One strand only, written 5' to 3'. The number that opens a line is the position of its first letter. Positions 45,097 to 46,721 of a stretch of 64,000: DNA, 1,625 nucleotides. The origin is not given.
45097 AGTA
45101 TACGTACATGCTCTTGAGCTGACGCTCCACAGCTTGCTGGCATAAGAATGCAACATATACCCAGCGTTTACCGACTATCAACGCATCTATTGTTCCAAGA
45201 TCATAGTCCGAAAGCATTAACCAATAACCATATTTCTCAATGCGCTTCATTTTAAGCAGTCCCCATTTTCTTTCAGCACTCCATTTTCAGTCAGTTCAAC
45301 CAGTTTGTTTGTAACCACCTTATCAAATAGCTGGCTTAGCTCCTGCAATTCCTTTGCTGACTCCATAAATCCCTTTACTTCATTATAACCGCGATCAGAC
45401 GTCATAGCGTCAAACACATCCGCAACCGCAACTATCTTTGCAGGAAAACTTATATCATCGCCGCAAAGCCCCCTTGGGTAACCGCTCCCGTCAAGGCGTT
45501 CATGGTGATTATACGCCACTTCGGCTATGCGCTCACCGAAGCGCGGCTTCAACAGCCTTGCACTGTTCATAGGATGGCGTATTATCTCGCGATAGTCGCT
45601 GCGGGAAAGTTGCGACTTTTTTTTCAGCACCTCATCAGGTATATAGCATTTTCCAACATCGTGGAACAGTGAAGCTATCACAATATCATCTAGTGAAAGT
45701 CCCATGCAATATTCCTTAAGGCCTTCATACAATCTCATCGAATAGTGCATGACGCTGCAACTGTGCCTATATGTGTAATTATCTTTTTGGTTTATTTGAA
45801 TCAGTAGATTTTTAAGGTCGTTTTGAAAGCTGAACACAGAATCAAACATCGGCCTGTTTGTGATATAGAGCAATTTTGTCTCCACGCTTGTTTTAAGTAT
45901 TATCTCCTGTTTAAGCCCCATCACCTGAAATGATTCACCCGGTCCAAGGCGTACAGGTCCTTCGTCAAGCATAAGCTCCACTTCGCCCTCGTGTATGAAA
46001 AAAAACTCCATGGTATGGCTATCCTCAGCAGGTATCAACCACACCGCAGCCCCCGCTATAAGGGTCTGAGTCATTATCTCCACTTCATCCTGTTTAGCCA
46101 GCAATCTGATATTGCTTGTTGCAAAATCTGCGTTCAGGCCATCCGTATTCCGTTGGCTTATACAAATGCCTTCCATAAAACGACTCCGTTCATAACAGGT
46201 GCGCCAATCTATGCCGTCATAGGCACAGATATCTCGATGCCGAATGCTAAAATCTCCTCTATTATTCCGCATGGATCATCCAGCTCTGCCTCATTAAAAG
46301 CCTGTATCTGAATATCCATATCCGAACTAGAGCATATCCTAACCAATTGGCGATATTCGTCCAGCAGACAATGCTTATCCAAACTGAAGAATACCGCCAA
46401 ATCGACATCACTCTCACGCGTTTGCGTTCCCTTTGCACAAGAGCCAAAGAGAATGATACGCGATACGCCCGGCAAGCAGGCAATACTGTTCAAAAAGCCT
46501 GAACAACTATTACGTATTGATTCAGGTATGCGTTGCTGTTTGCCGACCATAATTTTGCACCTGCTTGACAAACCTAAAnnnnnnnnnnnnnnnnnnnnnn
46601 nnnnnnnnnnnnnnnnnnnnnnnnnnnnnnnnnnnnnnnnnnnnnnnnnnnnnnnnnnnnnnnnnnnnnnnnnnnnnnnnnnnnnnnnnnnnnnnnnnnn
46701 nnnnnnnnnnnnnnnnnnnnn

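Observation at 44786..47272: HEPN/MNT pair split by a cupin-HD-GYP phosphodiesterase, in a four-gene cassette led by a c-di-GMP riboswitch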

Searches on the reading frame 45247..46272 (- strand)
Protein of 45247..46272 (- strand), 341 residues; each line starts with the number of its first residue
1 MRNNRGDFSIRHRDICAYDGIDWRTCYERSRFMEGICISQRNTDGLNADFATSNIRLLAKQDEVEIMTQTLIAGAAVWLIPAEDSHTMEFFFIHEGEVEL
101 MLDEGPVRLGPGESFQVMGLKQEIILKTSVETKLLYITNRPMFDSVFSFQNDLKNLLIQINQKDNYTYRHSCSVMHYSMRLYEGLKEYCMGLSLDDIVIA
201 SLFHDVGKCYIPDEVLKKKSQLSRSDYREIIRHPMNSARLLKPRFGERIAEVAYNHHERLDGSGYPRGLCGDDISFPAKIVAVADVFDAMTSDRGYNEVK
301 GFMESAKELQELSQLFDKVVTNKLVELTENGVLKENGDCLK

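Call 4: search_protein_families(library=pfam, proteins=[window:45247-46272:-], max_evalue=0.01)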
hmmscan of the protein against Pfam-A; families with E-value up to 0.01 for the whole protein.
window:45247-46272:- (341 aa): 3 families
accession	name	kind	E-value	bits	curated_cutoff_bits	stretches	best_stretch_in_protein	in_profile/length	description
PF13487.12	HD_5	-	1.5e-30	106.6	27.2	1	194-318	39-168/170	HD domain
PF01966.28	HD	-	2.7e-18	66.8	22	1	167-290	1-116/116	HD domain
PF07883.17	Cupin_2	-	1.5e-05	25.1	27.2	1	85-117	17-48/70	Cupin domain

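Call 7: find_homologous_proteins(query=window:45247-46176:-)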
Query window:45247-46176:- (309 aa): 3644 proteins with E <= 0.001 among 6088 candidates; the best 120 are listed.
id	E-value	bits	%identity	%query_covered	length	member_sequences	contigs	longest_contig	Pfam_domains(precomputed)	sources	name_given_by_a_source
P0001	1.8e-204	696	100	100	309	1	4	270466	PF13487.13,PF07883.18,PF01966.29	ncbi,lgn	ncbi:MAG: HD domain-containing protein [Clostridia bacterium]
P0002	3.0e-127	442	65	98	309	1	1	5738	PF13487.13,PF01966.29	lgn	-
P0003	1.9e-112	394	56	99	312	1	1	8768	PF13487.13,PF07883.18,PF01966.29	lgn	-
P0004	5.9e-112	392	57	98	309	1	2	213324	PF13487.13,PF07883.18,PF01966.29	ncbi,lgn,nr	ncbi:MAG: HD domain-containing protein [Clostridiaceae bacterium]|nr:HD domain-containing protein [C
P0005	4.1e-111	389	57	100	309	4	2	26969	PF13487.13,PF07883.18,PF01966.29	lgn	-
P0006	1.2e-110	388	58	98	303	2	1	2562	PF13487.13,PF07883.18,PF01966.29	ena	-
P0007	2.6e-110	387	56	100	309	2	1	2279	PF13487.13,PF07883.18,PF01966.29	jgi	jgi:HD-GYP domain-containing protein (c-di-GMP phosphodiesterase class II)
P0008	1.5e-109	384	56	99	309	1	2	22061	PF13487.13,PF01966.29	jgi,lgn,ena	-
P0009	7.7e-109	382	58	96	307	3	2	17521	PF13487.13,PF01966.29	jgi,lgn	jgi:putative nucleotidyltransferase with HDIG domain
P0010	7.9e-108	378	55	99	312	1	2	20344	PF13487.13,PF07883.18,PF01966.29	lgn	-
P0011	6.0e-107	375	55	98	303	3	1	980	PF13487.13,PF01966.29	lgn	-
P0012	5.1e-106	372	55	100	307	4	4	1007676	PF13487.13,PF01966.29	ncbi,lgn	-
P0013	1.0e-103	365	55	100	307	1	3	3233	PF13487.13,PF01966.29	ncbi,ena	-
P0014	2.7e-103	364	54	98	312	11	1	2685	PF13487.13,PF07883.18,PF01966.29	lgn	-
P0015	5.3e-103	363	55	98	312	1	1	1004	PF13487.13,PF07883.18,PF01966.29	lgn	-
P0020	9.4e-100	352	52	99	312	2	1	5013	PF13487.13,PF07883.18,PF01966.29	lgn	-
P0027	4.4e-97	343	52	98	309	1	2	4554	PF13487.13,PF07883.18,PF01966.29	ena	-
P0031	1.1e-96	342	53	98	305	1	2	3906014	PF13487.13,PF01966.29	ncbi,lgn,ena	-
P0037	6.1e-96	339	50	96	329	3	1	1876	PF13487.13,PF07883.18,PF01966.29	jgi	jgi:HD-GYP domain-containing protein (c-di-GMP phosphodiesterase class II)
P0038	8.5e-96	339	52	96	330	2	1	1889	PF13487.13,PF07883.18,PF01966.29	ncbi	-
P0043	2.4e-95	337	50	99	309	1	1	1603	PF13487.13,PF07883.18,PF01966.29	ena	-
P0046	2.9e-95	337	50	99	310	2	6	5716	PF13487.13,PF07883.18,PF01966.29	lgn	-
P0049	4.4e-95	337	51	98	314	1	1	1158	PF13487.13,PF07883.18,PF01966.29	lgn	-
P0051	5.3e-95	336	54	91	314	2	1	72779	PF13487.13,PF07883.18,PF01966.29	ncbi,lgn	-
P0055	9.4e-95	335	52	90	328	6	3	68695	PF13487.13,PF07883.18,PF01966.29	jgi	jgi:HD-GYP domain-containing protein (c-di-GMP phosphodiesterase class II)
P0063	5.9e-94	333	49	99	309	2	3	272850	PF13487.13,PF01966.29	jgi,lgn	jgi:HD-GYP domain-containing protein (c-di-GMP phosphodiesterase class II)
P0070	4.3e-93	330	50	99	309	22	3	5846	PF13487.13,PF07883.18,PF01966.29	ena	-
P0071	5.6e-93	330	51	98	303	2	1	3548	PF13487.13,PF07883.18,PF01966.29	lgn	-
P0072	5.8e-93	330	49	97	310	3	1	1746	PF13487.13,PF07883.18,PF01966.29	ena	-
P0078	1.4e-92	328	50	97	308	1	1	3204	PF13487.13,PF07883.18,PF01966.29,PF05899.19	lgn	-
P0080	3.0e-92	327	52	93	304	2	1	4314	PF13487.13,PF07883.18,PF01966.29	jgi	jgi:putative nucleotidyltransferase with HDIG domain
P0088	1.3e-91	325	50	97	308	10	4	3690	PF13487.13,PF07883.18,PF01966.29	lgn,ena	-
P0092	1.6e-91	325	53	90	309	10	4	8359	PF13487.13,PF07883.18,PF01966.29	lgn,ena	-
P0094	2.0e-91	324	50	98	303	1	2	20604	PF13487.13,PF07883.18,PF01966.29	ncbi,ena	-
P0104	5.3e-91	323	50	97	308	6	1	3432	PF13487.13,PF07883.18,PF01966.29,PF05899.19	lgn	-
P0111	1.1e-90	322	51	94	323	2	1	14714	PF13487.13,PF07883.18,PF01966.29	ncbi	-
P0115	6.0e-90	320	49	97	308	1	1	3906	PF13487.13,PF07883.18,PF01966.29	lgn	-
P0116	6.5e-90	320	49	97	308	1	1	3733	PF13487.13,PF07883.18,PF01966.29,PF05899.19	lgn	-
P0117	6.7e-90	320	50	99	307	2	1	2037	PF13487.13,PF07883.18,PF01966.29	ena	-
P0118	6.8e-90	319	49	97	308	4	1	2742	PF13487.13,PF07883.18,PF01966.29,PF05899.19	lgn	-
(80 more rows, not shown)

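Call 9: find_related_loci(query=A1, collection=genome_contigs, flank=6000)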
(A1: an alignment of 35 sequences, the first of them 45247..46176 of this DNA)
Query A1 (309 aa) in genome_contigs; peptide patterns used: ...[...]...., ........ (x = any residue, [..] = any of these).
600 stretches matched a pattern (row limit reached: there are more); 570 encode a relative of the query (tblastn E <= 1e-3); the best 80 are kept; 80 distinct loci.
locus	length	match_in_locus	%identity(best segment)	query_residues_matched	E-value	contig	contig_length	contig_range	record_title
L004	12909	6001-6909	57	1-303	1e-119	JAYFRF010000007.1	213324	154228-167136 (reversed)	MAG: Clostridiaceae bacterium isolate CA_7 c_CA_000000052917, whole genome shotgun sequence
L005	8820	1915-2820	55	1-302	4e-107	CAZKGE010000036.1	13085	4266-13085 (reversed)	MAG TPA_asm: uncultured Oscillospiraceae bacterium isolate SRP263991_co4_135 genome assembly, contig: NODE_7240_length_1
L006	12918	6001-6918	51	1-305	1e-103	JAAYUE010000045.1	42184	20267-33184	MAG: Clostridiales bacterium isolate AS27yjCOA_135 111011_AS27, whole genome shotgun sequence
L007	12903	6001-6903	50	1-301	2e-98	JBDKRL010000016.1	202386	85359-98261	MAG: Clostridiaceae bacterium isolate 5_bin.60 c_000000993875, whole genome shotgun sequence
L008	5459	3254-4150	49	1-301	2e-95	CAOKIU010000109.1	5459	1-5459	MAG TPA_asm: uncultured Christensenella sp. isolate SRR17684619_bin.76_metawrap_v1.3_MAG genome assembly, contig: NODE.1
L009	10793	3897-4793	45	1-299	1e-87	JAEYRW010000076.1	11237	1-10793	MAG: Bacillota bacterium isolate OH_CBB_74 k127_2042874, whole genome shotgun sequence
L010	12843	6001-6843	42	22-301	4e-70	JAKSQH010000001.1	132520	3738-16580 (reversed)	MAG: Clostridia bacterium isolate Horse_feces224 MAG224_1, whole genome shotgun sequence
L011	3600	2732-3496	41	21-277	1e-60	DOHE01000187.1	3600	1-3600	MAG TPA_asm: Clostridiales bacterium isolate UBA8921 contig_269806, whole genome shotgun sequence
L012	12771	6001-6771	37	20-278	2e-51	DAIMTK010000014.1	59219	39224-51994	MAG TPA_asm: Kosmotogaceae bacterium isolate CTOTU29484 NODE_381_length_59219_cov_38.542915, whole genome shotgun sequen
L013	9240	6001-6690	35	71-301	8e-39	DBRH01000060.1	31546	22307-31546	MAG TPA_asm: Kosmotogaceae bacterium UBA1373 UBA1373_contig_8004, whole genome shotgun sequence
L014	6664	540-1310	35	20-278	9e-38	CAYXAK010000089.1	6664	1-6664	MAG TPA_asm: uncultured Halanaerobiaceae bacterium isolate binchicken_co32_417 genome assembly, contig: NODE_20825_lengt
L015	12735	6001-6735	34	18-264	3e-36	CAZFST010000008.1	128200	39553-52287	MAG TPA_asm: uncultured Fusibacter sp. isolate SRP302447_co2_668 genome assembly, contig: NODE_449_length_128200_cov_20.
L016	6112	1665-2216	41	124-301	3e-33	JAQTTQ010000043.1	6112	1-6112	MAG: Candidatus Omnitrophota bacterium isolate STB_44 NODE_38977_length_6112_cov_6.745530_Sandtown_B, whole genome shotg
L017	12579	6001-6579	40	99-297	2e-33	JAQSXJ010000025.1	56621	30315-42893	MAG: Anaerocolumna sp. isolate L_E1_T20_A_bin.141 scaffold_1637, whole genome shotgun sequence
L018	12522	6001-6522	38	121-294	5e-33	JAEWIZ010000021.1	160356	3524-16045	MAG: Bacillota bacterium isolate OH_PBrB_133 k127_457234, whole genome shotgun sequence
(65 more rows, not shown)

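Call 21: search_solved_structures(query=A1, max_evalue=0.00001, show_alignments=2)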
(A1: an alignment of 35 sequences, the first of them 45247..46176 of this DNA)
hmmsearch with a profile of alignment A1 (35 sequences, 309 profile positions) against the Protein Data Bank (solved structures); distinct sequences matched with E-value up to 0.00001: 6.
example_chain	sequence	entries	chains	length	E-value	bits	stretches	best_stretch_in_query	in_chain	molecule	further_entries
5z7c_A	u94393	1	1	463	6.5e-37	130.6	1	128-274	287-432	3'3'-cGAMP-specific phosphodiesterase 3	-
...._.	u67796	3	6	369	8.4e-30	107.2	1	105-293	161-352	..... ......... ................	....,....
4r8z_A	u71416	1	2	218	4.6e-24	88.3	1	115-292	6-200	Cyclic di-GMP phosphodiesterase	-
9rbz_A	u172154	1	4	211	3e-23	85.7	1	117-298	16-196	HD domain/sensory box protein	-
9rc0_A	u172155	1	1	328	1.1e-22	83.9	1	117-298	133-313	HD domain/sensory box protein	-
3tm8_A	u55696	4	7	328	9.6e-13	51.2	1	124-264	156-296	Uncharacterized protein | Uncharacterized protein Bd1817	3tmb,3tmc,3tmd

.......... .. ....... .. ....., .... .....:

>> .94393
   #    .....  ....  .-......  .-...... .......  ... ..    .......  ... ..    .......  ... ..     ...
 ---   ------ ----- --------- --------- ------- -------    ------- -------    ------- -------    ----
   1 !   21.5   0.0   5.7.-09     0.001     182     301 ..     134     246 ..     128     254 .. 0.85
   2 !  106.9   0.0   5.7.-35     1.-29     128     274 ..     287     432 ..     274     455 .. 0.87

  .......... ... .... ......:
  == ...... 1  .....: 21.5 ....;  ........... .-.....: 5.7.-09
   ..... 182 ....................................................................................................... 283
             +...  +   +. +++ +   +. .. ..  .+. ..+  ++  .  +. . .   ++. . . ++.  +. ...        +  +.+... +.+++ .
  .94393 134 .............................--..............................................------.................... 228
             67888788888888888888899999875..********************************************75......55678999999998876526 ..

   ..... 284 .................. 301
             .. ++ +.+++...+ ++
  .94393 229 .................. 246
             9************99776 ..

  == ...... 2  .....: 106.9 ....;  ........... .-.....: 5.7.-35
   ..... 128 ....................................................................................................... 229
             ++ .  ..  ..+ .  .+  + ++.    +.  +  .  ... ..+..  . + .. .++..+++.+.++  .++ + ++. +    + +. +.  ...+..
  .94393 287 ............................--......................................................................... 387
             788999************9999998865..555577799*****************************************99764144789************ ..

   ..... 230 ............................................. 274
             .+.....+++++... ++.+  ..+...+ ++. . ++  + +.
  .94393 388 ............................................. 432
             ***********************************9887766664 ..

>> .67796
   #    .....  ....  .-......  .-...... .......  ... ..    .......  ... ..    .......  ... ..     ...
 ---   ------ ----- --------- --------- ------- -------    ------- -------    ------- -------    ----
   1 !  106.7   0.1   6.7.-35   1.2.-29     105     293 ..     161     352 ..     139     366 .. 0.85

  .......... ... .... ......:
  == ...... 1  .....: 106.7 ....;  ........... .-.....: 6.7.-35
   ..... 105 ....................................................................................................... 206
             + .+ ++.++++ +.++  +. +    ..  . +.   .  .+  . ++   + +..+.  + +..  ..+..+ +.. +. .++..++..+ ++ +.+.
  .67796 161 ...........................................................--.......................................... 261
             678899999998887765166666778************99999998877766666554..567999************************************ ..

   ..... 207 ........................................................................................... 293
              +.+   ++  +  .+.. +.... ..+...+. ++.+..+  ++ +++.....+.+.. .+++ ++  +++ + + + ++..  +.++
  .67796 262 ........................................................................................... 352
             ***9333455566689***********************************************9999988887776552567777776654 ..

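Call 22: search_protein_families(library=ncbifam, proteins=[window:45247-46176:-], max_evalue=0.01)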
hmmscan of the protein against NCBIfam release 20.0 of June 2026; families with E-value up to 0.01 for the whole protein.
window:45247-46176:- (309 aa): 6 families
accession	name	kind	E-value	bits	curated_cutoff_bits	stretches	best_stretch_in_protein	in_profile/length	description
NF053512.1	nitric_RR_NosR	exception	4.5e-20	72.1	400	1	117-298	174-356/422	response regulator c-di-GMP phosphodiesterase, NosR family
NF005519.0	PRK07152.1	equivalog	1.3e-05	24.4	315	1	111-293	184-339/361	nicotinate-nucleotide adenylyltransferase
TIGR00277.1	HDIG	domain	0.00021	21.1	27.6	1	134-226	4-83/84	HDIG domain-containing metalloprotein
NF045665.1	NTPtran_DVU1551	equivalog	0.001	18.1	315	1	121-176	204-259/359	DVU_1551 family NTP transferase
TIGR02578.2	cas_TM1811_Csm1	equivalog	0.0027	16.4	170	1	164-290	3-104/753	type III-A CRISPR-associated protein Cas10/Csm1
TIGR00295.1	TIGR00295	hypoth_equivalog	0.0045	16.7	172.35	0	126-180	5-59/164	TIGR00295 family protein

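Call 23: search_protein_families(library=padloc, proteins=[window:45247-46176:-], max_evalue=0.01)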
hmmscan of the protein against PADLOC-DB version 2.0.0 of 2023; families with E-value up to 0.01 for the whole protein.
window:45247-46176:- (309 aa): 2 families
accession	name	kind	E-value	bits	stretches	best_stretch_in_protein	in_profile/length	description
PDLC01254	Cas3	-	0.00069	17.9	1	162-244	30-107/164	CAS-I; effector_G3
PDLC01293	Cas10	-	0.0096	12.9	0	165-289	1-95/577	CAS-III; effector_LS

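Call 77: find_encoding_contigs(protein=P0031, flank=5000, max_places=1)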
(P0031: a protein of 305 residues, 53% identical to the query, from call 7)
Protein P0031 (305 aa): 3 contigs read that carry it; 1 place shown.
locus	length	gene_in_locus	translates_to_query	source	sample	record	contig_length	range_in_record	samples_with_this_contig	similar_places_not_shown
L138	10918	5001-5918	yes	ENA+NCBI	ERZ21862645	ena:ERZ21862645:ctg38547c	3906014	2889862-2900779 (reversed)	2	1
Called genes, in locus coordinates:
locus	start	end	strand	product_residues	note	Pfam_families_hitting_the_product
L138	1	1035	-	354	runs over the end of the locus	PF01636:APH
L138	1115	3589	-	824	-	PF00933:Glyco_hydro_3, PF01915:Glyco_hydro_3_C, PF14310:Fn3-like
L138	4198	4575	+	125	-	-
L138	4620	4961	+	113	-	PF01909:NTP_transf_2, PF18765:Polbeta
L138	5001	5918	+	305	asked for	PF13487:HD_5, PF01966:HD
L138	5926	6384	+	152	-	PF05168:HEPN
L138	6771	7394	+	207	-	PF01478:Peptidase_A24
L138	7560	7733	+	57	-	PF04964:Flp_Fap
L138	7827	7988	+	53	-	PF04964:Flp_Fap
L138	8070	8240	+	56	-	PF04964:Flp_Fap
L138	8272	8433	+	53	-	PF04964:Flp_Fap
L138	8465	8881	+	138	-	PF07811:TadE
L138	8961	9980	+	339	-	PF13400:Tad (weak)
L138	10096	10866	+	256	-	PF08666:SAF (weak), PF16976:RcpC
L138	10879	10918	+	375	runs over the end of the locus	PF01656:CbiA, PF02374:ArsA_ATPase (faint), PF06564:CBP_BcsQ (faint), PF09140:MipZ, PF10609:ParA, PF13614:AAA_31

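Call 78: find_encoding_contigs(protein=P0063, flank=5000, max_places=1)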
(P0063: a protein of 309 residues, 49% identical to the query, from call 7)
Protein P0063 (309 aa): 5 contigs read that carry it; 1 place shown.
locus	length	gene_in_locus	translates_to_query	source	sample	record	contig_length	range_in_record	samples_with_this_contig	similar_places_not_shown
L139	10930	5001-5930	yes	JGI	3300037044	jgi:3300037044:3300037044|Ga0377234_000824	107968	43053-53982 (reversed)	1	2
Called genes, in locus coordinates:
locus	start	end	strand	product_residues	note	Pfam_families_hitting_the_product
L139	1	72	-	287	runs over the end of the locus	-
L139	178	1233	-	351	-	PF01636:APH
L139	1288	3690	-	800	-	PF00933:Glyco_hydro_3, PF01915:Glyco_hydro_3_C, PF14310:Fn3-like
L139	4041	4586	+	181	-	-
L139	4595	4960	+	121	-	PF01909:NTP_transf_2, PF18765:Polbeta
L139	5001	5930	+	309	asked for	PF13487:HD_5, PF01966:HD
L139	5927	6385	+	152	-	PF05168:HEPN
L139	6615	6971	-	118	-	-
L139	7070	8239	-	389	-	PF22025:ThiI_fer, PF02926:THUMP, PF02568:ThiI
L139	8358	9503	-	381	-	PF00266:Aminotran_5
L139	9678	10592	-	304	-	PF01625:PMSR, PF01641:SelR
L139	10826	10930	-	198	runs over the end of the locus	-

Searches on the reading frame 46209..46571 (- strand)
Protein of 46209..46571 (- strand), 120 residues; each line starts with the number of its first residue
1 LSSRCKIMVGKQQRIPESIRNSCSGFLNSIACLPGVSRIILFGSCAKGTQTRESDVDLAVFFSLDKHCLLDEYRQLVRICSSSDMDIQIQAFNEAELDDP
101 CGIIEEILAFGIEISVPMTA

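Call 4: search_protein_families(library=pfam, proteins=[window:46209-46571:-], max_evalue=0.01)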
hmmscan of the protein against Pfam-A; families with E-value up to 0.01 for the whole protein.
window:46209-46571:- (120 aa): 3 families
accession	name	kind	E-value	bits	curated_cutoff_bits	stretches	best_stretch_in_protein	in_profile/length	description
PF18765.7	Polbeta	-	3.9e-10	40.2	26.9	1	35-96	12-73/93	Polymerase beta, Nucleotidyltransferase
PF01909.29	NTP_transf_2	-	2.9e-09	37.6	21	1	33-66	11-44/93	Nucleotidyltransferase domain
PF22600.2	MTPAP-like_central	-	0.00041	20.9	27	1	37-64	40-67/139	Poly(A) RNA polymerase, mitochondrial-like, central palm domain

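Call 22: search_protein_families(library=ncbifam, proteins=[window:46209-46550:-], max_evalue=0.01)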
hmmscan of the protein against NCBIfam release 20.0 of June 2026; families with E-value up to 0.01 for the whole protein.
window:46209-46550:- (113 aa): 2 families
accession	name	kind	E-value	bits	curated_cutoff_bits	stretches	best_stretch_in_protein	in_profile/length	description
NF047752.1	MntA_antitoxin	equivalog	3.2e-10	39.8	60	1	29-74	7-54/106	type VII toxin-antitoxin system MntA family adenylyltransferase antitoxin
NF051895.1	anti_phage_HalB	equivalog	0.0011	18.6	190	1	32-52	2-22/211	anti-phage Hailong system nucleotidyltransferase HalB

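Call 23: search_protein_families(library=padloc, proteins=[window:46209-46550:-], max_evalue=0.01)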
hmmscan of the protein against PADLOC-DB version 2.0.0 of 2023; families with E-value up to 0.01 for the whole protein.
window:46209-46550:- (113 aa): 8 families
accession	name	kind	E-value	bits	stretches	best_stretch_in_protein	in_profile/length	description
PDLC04907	PDC-S09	-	1.6e-10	39.1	1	6-83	4-83/114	-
PDLC04904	PDC-S09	-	3e-09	35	1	23-61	19-56/104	-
PDLC04906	PDC-S09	-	5.2e-09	34.4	1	28-69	23-63/98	-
PDLC04902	PDC-S09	-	1.1e-07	30.1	1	23-63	15-55/97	-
PDLC04903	PDC-S09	-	6.2e-07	27.7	1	30-74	27-70/108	-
PDLC04905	PDC-S09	-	1e-05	23.8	1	28-69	20-62/101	-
PDLC04368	PDC-M05A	-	0.00011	20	1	31-55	109-133/201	-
PDLC04901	PDC-S09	-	0.0097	14.6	0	8-54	4-46/126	-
